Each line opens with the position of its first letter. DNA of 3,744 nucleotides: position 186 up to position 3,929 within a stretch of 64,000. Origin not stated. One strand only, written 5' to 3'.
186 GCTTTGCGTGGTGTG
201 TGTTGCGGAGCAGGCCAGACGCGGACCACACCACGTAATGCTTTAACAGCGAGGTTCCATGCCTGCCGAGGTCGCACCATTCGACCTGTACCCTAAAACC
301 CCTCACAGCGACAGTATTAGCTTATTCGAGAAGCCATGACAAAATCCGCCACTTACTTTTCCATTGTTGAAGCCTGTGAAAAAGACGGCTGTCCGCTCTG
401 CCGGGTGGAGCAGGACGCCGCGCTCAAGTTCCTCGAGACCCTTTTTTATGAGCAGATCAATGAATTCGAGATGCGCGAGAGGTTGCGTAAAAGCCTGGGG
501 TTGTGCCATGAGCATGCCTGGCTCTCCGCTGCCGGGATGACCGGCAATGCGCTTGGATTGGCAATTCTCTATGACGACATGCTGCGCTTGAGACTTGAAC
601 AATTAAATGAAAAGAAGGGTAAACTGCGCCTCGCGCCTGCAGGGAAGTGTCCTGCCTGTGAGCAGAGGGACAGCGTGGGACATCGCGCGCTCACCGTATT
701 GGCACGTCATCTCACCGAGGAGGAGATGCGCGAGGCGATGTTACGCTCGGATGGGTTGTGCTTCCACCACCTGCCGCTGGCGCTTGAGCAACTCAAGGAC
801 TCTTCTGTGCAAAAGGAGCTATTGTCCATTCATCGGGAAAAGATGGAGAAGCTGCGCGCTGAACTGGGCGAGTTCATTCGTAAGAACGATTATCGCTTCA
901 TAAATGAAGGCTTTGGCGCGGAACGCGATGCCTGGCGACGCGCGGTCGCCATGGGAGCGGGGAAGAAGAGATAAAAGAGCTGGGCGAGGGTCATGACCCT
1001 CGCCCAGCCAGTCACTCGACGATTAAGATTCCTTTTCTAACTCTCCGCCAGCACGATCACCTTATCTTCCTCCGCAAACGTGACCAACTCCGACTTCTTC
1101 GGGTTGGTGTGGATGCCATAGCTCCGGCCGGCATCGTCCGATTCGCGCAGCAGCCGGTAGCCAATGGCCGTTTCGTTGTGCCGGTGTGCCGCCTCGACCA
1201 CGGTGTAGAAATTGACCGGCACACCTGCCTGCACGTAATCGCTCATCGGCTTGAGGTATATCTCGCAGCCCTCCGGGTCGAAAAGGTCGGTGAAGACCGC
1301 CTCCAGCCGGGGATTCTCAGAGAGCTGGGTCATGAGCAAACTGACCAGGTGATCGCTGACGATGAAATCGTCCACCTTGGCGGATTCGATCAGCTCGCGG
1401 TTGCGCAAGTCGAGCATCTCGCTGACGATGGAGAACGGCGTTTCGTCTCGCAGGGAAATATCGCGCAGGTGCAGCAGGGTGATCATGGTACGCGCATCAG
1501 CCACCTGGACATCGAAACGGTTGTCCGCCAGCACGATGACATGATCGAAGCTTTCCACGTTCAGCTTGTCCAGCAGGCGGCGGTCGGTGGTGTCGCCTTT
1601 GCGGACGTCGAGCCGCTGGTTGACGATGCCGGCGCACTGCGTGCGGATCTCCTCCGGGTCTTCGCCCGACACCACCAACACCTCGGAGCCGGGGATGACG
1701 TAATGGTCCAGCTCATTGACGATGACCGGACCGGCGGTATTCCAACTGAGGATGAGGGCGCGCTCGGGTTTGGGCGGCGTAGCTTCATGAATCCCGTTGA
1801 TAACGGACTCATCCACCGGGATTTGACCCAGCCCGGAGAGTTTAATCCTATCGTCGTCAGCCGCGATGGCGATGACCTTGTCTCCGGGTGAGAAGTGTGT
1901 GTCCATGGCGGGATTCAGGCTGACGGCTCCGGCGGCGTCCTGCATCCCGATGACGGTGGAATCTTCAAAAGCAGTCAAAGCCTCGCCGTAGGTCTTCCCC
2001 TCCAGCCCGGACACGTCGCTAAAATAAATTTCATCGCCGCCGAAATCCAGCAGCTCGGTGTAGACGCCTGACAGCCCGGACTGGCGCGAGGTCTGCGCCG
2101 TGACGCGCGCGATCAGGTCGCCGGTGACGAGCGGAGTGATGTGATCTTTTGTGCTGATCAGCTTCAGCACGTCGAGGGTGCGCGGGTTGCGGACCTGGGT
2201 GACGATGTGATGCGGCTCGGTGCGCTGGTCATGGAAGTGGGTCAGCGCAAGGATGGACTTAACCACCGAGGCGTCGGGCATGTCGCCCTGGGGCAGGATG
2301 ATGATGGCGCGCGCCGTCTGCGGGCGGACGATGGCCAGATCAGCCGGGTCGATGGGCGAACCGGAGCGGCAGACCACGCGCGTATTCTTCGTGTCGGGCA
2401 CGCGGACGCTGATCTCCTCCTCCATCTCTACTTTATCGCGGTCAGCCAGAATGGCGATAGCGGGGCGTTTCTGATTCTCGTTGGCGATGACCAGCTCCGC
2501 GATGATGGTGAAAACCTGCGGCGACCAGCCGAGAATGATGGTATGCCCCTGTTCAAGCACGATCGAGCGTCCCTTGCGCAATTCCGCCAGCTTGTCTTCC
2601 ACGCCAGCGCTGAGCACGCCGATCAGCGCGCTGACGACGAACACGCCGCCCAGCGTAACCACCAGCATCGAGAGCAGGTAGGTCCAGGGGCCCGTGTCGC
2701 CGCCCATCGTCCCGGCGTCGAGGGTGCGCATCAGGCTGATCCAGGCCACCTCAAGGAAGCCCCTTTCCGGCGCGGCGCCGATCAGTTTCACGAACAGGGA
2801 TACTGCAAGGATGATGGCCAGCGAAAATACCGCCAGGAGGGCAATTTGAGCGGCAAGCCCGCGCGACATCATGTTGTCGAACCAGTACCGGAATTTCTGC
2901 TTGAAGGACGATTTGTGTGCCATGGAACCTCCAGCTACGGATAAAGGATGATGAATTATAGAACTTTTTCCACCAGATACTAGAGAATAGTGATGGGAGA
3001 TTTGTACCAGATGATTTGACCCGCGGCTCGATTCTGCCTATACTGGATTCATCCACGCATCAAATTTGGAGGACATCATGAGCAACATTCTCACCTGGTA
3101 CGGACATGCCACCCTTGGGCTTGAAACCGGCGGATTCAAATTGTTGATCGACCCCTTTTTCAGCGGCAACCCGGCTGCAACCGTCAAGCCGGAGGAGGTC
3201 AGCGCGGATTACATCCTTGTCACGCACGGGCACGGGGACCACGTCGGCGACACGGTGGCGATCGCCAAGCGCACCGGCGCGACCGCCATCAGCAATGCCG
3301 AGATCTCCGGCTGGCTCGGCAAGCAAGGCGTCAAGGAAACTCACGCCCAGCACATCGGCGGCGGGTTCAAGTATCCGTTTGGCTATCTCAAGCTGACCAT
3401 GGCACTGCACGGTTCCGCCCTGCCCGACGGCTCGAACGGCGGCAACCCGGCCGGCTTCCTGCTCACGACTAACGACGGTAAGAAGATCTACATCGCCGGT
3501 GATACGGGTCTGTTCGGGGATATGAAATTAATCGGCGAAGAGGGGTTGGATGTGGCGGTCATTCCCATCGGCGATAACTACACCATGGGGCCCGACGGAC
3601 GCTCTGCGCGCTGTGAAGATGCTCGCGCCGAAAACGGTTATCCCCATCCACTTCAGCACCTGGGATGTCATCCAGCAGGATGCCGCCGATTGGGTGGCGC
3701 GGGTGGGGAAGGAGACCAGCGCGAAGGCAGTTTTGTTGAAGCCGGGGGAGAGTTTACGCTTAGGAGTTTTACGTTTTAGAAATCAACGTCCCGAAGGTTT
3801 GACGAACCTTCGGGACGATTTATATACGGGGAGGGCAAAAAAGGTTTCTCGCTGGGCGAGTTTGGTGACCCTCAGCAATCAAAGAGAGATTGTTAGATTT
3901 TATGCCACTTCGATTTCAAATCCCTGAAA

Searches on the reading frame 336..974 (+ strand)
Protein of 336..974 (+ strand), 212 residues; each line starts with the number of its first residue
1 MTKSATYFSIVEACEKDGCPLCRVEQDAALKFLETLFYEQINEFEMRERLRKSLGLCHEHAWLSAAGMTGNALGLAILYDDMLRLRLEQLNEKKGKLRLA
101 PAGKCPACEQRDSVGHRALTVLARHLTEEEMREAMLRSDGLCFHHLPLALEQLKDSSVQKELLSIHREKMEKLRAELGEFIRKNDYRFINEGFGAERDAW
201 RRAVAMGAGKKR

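Call 20: search_protein_families(library=pfam, proteins=[window:336-974:+])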
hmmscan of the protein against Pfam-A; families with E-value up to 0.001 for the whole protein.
window:336-974:+ (212 aa): 1 family
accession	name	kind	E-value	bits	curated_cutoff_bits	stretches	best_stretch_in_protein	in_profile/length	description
PF19538.4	DUF6062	-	1.3e-20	74.3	27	2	104-209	125-238/243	Family of unknown function (DUF6062)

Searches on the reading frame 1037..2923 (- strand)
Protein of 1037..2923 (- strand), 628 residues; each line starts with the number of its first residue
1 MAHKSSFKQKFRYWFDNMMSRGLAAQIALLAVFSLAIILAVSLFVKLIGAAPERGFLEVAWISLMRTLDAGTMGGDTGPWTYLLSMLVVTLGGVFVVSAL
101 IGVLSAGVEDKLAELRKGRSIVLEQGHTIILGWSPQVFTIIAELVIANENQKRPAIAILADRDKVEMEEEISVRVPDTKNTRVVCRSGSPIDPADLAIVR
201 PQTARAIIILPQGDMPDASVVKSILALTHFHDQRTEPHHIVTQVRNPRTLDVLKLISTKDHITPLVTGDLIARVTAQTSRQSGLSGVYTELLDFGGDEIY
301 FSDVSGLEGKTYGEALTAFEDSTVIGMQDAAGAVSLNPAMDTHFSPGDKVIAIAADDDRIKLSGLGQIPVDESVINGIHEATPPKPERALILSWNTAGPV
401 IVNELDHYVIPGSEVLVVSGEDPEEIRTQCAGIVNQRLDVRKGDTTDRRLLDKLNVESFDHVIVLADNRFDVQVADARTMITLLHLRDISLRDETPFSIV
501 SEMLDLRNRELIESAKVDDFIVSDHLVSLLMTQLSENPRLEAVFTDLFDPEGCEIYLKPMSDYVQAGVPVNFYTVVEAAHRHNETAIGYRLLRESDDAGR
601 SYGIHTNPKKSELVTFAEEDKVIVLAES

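Call 20: search_protein_families(library=pfam, proteins=[window:1037-2923:-])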
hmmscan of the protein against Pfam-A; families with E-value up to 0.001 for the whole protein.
window:1037-2923:- (628 aa): 3 families
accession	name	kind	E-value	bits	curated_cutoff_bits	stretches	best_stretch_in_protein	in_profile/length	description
PF06241.17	Castor_Poll_mid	-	4.4e-30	104.2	26.7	1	269-362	2-96/104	Castor and Pollux, part of voltage-gated ion channel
PF02254.24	TrkA_N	-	3.6e-08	34.2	23.8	1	391-521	3-114/116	TrkA-N domain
PF22614.2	Slo-like_RCK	-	5.9e-06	26.4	24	0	127-213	5-88/119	Calcium-activated potassium channel slowpoke-like RCK domain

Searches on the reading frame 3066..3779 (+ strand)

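Call 20: search_protein_families(library=pfam, proteins=[window:3066-3779:+])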
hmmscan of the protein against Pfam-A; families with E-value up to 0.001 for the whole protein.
window:3066-3779:+ (237 aa): 3 families
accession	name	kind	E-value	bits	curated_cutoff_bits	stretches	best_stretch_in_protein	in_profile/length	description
PF12706.13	Lactamase_B_2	-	1.9e-18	67.2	27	1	26-189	3-193/200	Beta-lactamase superfamily domain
PF13483.12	Lactamase_B_3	-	9.2e-16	58.7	24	1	9-187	2-152/160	Beta-lactamase superfamily domain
PF00753.33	Lactamase_B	-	6e-11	43.1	22.7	1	19-167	11-162/196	Metallo-beta-lactamase superfamily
